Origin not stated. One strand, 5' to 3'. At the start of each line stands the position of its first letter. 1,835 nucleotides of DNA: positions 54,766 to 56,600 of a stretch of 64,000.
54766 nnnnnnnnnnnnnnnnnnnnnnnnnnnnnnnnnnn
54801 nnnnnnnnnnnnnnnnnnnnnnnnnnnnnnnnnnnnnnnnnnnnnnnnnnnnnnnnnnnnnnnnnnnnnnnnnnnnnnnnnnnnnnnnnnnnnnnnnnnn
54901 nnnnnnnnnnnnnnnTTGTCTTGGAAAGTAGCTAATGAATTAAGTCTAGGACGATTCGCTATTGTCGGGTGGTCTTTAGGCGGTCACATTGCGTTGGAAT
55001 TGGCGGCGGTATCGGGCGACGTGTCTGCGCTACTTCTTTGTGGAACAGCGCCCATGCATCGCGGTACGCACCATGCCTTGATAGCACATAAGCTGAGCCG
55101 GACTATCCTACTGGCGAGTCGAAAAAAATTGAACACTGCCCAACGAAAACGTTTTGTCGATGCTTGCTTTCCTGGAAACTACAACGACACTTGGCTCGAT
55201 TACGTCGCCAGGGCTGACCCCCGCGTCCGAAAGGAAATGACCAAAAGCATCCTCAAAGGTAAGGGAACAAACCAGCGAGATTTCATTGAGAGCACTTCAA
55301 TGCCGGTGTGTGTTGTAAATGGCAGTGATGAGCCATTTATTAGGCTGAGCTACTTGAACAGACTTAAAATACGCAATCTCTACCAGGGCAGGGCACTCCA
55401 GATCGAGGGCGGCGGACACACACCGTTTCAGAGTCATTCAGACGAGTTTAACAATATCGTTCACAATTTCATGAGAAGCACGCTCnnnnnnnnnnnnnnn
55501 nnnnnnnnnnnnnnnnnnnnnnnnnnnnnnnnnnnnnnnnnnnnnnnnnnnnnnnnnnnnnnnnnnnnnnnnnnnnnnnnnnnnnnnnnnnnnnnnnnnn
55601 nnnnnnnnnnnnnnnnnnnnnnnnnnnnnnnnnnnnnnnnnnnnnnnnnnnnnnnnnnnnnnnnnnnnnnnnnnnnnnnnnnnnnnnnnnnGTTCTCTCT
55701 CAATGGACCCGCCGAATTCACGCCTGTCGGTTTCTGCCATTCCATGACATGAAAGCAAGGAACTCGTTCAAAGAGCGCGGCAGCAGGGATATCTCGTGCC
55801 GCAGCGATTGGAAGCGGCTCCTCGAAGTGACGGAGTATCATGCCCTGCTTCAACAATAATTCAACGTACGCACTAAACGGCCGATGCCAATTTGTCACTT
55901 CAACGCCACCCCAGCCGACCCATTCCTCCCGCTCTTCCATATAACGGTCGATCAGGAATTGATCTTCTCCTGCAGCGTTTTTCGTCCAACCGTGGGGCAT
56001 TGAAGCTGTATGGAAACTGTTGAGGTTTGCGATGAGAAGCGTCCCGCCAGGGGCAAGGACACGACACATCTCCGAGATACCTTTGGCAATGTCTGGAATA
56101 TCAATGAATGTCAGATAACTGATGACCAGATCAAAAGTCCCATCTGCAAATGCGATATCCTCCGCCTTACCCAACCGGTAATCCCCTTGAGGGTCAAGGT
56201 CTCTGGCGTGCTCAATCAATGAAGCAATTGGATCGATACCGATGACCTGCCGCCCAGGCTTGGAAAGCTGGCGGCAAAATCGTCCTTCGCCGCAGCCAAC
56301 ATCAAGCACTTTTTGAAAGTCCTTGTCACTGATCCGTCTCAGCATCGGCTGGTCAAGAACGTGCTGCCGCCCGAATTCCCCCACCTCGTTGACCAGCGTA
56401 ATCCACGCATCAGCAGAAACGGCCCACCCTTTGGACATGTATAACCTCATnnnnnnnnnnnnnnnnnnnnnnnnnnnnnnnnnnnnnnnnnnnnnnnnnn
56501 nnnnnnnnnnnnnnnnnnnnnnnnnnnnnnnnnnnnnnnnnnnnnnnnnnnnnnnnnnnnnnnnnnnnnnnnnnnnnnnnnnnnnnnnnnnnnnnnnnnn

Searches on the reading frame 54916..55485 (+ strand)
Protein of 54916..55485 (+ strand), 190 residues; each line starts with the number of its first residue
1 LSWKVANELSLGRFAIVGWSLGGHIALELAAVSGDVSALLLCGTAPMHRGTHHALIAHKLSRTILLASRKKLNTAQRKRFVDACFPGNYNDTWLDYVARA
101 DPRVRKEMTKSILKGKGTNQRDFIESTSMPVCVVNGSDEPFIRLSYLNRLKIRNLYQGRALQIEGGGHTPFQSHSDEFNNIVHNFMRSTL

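Call 41: search_protein_families(library=pfam, proteins=[window:54916-55485:+], max_evalue=0.01)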
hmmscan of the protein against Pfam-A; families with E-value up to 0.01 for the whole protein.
window:54916-55485:+ (190 aa): 3 families
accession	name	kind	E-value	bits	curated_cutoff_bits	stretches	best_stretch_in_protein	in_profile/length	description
PF12697.13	Abhydrolase_6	-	6.8e-09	37.1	26.3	1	11-179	65-215/217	Alpha/beta hydrolase family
PF00561.26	Abhydrolase_1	-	1.2e-06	28.8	25.8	1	7-171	64-241/245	alpha/beta hydrolase fold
PF12695.13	Abhydrolase_5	-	0.0061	16.8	27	0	11-50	56-94/164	Alpha/beta hydrolase family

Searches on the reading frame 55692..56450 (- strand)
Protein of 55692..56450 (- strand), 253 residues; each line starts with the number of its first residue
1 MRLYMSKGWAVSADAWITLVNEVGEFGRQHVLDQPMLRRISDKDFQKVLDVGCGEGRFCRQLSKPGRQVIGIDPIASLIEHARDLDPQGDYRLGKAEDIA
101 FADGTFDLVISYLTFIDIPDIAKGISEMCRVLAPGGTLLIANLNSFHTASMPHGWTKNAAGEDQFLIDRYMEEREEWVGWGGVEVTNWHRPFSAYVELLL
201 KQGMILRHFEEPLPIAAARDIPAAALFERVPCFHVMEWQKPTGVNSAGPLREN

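Call 41: search_protein_families(library=pfam, proteins=[window:55692-56450:-], max_evalue=0.01)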
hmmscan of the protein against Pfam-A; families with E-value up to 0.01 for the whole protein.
window:55692-56450:- (253 aa): 10 families
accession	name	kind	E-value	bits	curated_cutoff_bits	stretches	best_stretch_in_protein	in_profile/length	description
PF08241.18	Methyltransf_11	-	2.7e-22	79.6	21.2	1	49-140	1-95/95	Methyltransferase domain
PF13649.12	Methyltransf_25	-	9.9e-20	71.5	27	1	48-136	1-97/97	Methyltransferase domain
PF13847.12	Methyltransf_31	-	6.4e-18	65.3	27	1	46-159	5-126/145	Methyltransferase domain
PF13489.12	Methyltransf_23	-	6.7e-15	55.6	27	1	38-154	14-124/164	Methyltransferase domain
PF08242.18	Methyltransf_12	-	1.6e-10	42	30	1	49-138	1-98/98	Methyltransferase domain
PF01209.24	Ubie_methyltran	-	9.4e-10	38.7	20.1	1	20-145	23-156/233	ubiE/COQ5 methyltransferase family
PF05148.21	Methyltransf_8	-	5e-06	27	27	1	41-145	68-161/219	Hypothetical methyltransferase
PF03848.20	TehB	-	0.00039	20.4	20.4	1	46-143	32-135/193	Tellurite resistance protein TehB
PF08003.17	Methyltransf_9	-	0.0015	18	23.8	1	36-76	107-148/315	Protein of unknown function (DUF1698)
PF24675.1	NpmA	-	0.0022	17.8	60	1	32-77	11-58/214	16S rRNA (adenine(1408)-N(1))-methyltransferase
